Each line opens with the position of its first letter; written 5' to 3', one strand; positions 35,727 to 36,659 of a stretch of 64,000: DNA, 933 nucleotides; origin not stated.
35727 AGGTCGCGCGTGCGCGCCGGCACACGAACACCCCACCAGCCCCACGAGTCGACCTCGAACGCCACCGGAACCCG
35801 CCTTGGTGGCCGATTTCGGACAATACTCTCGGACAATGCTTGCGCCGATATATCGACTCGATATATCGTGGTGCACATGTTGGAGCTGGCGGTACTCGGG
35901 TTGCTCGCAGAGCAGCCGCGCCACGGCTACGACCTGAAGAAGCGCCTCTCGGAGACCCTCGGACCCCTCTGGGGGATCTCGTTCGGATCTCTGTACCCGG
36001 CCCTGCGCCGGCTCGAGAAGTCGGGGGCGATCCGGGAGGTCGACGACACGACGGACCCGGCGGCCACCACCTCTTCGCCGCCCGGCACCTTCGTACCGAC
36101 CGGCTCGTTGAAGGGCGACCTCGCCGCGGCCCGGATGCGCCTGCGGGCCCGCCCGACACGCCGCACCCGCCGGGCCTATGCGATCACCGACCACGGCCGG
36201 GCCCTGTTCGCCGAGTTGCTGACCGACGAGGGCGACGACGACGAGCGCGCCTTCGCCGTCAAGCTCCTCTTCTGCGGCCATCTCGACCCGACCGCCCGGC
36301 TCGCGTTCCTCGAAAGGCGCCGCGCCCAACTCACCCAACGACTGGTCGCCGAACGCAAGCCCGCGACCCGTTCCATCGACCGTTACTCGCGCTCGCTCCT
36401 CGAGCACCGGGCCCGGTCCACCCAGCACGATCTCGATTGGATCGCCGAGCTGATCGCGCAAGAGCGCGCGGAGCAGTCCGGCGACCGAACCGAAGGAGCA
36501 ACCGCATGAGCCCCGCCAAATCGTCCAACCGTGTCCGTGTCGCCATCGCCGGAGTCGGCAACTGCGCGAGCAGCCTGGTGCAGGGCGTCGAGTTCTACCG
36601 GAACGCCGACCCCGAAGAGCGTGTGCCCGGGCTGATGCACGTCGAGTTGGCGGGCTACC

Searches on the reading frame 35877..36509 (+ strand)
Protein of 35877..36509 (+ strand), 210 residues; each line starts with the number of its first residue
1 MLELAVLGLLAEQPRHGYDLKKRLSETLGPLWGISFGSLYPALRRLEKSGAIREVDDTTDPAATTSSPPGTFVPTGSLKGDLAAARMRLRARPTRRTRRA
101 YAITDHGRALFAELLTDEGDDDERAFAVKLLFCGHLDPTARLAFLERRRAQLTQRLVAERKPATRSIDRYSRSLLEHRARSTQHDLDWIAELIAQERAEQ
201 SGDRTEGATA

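Call 8: search_protein_families(library=pfam, proteins=[window:35877-36509:+], max_evalue=0.01)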
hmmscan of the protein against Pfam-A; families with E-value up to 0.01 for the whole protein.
window:35877-36509:+ (210 aa): 2 families
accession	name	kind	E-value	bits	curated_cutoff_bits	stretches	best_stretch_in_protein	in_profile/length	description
PF03551.20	PadR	-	1.7e-17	63.6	27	1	6-57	1-52/75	Transcriptional regulator PadR-like family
PF10400.15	Vir_act_alpha_C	-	9e-07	29.9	22.4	1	125-194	4-75/78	Virulence activator alpha C-term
